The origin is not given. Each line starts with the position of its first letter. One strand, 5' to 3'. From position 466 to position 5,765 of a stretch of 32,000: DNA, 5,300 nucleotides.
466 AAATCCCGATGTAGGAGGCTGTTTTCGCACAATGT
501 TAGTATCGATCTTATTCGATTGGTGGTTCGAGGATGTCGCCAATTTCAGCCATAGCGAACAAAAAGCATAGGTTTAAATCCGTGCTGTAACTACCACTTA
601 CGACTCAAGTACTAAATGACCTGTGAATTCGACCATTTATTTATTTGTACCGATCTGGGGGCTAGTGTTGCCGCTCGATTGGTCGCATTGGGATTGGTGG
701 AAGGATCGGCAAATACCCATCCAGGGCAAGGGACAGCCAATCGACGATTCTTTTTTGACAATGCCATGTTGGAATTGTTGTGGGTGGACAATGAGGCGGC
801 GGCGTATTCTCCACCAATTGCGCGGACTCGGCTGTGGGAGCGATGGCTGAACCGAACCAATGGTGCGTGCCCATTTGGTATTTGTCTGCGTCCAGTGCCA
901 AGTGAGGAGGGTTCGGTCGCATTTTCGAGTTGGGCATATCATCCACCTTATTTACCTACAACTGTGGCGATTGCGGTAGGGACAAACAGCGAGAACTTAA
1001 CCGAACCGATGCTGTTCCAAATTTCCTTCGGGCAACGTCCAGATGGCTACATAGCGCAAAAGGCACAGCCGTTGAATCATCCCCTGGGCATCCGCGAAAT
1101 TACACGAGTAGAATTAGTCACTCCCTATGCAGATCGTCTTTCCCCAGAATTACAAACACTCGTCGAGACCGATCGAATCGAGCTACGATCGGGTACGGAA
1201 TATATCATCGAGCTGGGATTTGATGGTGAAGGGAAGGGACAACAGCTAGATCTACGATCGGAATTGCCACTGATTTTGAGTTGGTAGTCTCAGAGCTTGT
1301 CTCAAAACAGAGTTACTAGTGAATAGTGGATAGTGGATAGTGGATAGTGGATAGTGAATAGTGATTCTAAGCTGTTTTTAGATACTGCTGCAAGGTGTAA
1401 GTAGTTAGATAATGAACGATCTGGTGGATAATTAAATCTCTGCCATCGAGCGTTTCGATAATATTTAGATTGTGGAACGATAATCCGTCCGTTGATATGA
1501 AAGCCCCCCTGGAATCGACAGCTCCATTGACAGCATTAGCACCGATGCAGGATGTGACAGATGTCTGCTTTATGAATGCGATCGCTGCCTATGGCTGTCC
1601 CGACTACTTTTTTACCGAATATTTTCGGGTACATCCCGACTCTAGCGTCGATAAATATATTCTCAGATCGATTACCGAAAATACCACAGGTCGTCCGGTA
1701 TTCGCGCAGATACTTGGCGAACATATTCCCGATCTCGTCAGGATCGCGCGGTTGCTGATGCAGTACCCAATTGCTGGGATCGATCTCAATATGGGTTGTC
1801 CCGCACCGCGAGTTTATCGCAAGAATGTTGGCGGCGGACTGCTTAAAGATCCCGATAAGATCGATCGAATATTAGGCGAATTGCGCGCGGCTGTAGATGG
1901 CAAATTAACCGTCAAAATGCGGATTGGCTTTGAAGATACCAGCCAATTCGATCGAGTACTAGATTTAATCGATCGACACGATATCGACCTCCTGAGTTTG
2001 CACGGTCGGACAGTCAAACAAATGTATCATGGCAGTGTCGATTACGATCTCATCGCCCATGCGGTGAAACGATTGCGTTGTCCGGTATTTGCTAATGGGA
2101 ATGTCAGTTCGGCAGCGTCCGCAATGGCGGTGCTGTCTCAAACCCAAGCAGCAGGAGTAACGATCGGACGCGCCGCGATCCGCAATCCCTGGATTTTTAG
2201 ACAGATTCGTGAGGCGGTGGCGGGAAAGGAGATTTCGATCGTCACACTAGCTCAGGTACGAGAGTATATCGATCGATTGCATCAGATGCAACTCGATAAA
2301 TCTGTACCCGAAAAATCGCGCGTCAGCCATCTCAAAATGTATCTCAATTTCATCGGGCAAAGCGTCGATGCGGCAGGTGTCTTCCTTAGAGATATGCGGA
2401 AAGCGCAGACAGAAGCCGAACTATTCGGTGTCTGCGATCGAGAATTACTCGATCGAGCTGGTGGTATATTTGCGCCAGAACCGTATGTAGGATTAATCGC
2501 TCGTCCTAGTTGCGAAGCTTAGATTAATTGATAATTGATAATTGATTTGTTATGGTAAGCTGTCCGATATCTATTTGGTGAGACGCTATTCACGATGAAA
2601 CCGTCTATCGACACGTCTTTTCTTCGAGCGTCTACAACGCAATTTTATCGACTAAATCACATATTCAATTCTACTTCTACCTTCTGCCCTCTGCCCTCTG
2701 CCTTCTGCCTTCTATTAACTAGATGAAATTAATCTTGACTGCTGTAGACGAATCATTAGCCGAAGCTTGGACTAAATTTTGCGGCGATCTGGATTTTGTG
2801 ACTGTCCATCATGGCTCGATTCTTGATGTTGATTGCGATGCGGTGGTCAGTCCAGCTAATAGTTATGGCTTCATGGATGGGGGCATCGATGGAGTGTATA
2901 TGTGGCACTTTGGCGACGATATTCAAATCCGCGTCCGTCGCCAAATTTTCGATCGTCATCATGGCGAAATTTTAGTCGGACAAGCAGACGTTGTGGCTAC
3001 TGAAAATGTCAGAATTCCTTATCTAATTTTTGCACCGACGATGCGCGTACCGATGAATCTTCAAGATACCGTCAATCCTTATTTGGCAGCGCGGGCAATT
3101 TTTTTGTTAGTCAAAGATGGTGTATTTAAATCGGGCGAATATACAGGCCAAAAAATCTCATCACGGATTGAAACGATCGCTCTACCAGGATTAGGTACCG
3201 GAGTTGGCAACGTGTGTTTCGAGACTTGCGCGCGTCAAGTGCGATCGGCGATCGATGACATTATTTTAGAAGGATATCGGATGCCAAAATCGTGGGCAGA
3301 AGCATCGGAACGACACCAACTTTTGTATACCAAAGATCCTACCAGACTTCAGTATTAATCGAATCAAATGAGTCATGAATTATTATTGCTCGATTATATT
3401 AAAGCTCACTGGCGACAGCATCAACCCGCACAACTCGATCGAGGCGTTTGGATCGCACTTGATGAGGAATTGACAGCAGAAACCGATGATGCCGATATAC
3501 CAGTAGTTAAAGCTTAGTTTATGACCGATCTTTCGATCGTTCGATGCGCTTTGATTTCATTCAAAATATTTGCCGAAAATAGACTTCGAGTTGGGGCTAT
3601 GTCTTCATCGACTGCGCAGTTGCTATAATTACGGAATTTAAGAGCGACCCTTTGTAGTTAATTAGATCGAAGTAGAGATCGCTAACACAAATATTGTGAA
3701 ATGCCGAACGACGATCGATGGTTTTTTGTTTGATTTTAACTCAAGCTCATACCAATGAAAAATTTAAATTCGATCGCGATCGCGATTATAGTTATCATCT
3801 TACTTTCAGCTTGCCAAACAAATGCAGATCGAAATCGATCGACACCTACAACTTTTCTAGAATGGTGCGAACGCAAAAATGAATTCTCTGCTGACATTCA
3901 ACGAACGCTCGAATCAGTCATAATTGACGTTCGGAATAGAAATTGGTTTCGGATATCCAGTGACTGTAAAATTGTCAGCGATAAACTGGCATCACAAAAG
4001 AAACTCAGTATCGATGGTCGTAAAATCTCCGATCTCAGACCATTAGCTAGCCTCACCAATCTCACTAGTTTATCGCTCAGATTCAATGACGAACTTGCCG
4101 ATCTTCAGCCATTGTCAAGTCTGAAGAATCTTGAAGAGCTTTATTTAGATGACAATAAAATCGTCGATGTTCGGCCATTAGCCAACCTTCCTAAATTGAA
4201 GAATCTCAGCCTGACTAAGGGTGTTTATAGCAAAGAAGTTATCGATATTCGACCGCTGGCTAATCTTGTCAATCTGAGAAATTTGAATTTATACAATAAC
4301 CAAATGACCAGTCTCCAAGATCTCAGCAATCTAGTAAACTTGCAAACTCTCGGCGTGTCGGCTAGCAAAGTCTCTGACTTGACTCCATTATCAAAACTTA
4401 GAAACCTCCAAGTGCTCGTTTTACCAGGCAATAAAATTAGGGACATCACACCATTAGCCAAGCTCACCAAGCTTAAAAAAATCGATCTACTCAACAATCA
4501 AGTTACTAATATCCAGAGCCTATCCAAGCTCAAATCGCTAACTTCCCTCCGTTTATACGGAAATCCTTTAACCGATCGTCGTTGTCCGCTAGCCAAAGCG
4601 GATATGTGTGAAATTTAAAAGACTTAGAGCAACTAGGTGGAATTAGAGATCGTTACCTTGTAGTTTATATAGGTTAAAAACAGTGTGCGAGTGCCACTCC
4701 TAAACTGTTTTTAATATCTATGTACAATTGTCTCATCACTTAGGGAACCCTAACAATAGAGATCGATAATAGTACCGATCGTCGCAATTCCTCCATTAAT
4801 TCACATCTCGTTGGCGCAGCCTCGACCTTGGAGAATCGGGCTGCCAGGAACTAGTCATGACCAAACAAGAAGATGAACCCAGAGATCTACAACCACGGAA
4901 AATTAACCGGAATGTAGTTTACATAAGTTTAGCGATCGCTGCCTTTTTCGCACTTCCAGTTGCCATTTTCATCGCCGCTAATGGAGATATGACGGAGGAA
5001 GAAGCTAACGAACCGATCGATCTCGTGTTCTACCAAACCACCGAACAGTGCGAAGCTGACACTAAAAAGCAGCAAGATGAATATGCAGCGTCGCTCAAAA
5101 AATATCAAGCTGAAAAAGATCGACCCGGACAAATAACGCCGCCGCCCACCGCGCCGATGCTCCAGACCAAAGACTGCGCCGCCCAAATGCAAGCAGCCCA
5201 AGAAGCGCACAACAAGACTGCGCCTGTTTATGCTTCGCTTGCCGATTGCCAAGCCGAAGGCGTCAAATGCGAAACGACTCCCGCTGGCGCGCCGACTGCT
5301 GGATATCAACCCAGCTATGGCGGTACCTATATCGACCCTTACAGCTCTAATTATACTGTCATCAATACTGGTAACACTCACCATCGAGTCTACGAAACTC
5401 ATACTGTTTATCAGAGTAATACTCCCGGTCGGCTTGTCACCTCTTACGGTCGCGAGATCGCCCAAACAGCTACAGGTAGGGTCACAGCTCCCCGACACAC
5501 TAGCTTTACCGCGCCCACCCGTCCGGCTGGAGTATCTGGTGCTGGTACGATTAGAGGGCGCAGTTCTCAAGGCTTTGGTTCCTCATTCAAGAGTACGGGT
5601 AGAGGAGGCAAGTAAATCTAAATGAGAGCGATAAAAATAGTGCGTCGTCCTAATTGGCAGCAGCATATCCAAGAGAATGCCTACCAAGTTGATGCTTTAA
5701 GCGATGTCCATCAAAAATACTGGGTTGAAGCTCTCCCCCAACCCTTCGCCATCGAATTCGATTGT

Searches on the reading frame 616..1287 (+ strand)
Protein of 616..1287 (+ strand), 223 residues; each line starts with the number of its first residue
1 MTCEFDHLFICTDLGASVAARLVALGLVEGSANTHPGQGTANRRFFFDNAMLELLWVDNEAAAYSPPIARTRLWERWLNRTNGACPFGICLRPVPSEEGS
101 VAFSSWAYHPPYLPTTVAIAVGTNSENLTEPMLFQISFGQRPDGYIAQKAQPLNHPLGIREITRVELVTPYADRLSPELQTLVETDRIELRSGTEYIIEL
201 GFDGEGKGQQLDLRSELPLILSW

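Call 58: search_protein_families(library=pfam, proteins=[window:616-1287:+], max_evalue=0.001)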
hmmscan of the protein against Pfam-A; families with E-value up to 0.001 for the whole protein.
window:616-1287:+ (223 aa): 1 family
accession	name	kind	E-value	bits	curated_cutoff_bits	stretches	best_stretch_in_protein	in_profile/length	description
PF13468.12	Glyoxalase_3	-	1.9e-09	38.2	25.1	1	5-182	1-175/176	Glyoxalase-like domain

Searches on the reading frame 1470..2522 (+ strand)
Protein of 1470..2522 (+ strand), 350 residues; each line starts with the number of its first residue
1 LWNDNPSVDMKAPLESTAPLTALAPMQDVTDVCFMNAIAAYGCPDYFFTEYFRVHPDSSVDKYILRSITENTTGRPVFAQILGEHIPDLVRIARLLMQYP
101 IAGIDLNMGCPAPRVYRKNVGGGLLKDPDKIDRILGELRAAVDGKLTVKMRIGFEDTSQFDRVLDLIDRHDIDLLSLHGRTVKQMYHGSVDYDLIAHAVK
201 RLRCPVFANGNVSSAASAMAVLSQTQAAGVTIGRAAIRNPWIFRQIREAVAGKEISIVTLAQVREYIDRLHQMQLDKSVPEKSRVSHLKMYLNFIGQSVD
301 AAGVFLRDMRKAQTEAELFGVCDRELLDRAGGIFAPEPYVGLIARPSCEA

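Call 58: search_protein_families(library=pfam, proteins=[window:1470-2522:+], max_evalue=0.001)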
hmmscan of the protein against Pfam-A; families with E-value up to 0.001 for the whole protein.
window:1470-2522:+ (350 aa): 1 family
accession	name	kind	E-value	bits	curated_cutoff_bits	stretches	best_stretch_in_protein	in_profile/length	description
PF01207.24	Dus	-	7e-52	176.9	20.4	1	23-316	2-296/311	Dihydrouridine synthase (Dus)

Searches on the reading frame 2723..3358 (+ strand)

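Call 58: search_protein_families(library=pfam, proteins=[window:2723-3358:+], max_evalue=0.001)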
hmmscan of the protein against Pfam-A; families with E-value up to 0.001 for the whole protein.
window:2723-3358:+ (211 aa): 2 families
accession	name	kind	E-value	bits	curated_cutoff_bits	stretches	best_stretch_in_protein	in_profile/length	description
PF01661.27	Macro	-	3.2e-09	37.2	22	1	42-171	1-116/118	Macro domain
PF14519.12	Macro_2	-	0.00021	21.2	27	1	40-177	81-220/290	Macro-like domain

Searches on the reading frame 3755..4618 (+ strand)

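Call 58: search_protein_families(library=pfam, proteins=[window:3755-4618:+], max_evalue=0.001)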
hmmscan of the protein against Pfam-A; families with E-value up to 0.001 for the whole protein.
window:3755-4618:+ (287 aa): 8 families
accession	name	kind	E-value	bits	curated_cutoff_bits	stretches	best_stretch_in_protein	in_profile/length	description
PF12799.13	LRR_4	-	2.5e-32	110.6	27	5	217-256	2-42/44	Leucine Rich repeats (2 copies)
PF13855.12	LRR_8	-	1.4e-14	54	27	2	216-272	1-61/61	Leucine rich repeat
PF14580.12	LRR_9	-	1.7e-10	41.2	30.5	1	112-190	52-131/175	Leucine-rich repeat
PF23598.1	LRR_14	-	2.2e-10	40.3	40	1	136-268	12-147/353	Leucine-rich repeat region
PF23952.1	LRR_EndoS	-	8e-09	36.2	27.9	0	81-126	25-70/116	Endo-beta-N-acetylglucosaminidase EndoS LRR domain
PF25019.1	LRR_R13L1-DRL21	-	1.1e-07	32.2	27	0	207-267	63-124/127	R13L1/DRL21 LRRs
PF24048.1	LRR_NXF1-5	-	0.00052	20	30.5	0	169-228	51-116/142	NXF1/2/3/5 leucine-rich repeat domain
PF00560.39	LRR_1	-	0.00082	19.5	20.6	0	125-140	1-16/23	Leucine Rich Repeat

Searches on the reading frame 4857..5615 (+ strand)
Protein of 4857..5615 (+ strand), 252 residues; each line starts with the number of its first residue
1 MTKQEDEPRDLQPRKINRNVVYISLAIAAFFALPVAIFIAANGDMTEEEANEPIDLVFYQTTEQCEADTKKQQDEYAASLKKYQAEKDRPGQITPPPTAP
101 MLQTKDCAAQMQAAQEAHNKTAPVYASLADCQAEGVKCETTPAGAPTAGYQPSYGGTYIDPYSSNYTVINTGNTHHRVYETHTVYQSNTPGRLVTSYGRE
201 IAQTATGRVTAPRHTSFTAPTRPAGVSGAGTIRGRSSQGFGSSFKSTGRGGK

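Call 58: search_protein_families(library=pfam, proteins=[window:4857-5615:+], max_evalue=0.001)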
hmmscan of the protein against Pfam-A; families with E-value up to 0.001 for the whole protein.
window:4857-5615:+ (252 aa): 1 family
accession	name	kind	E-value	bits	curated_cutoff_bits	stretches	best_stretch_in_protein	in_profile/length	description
PF06693.16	DUF1190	-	6.1e-08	33.6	22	1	103-245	20-153/159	Protein of unknown function (DUF1190)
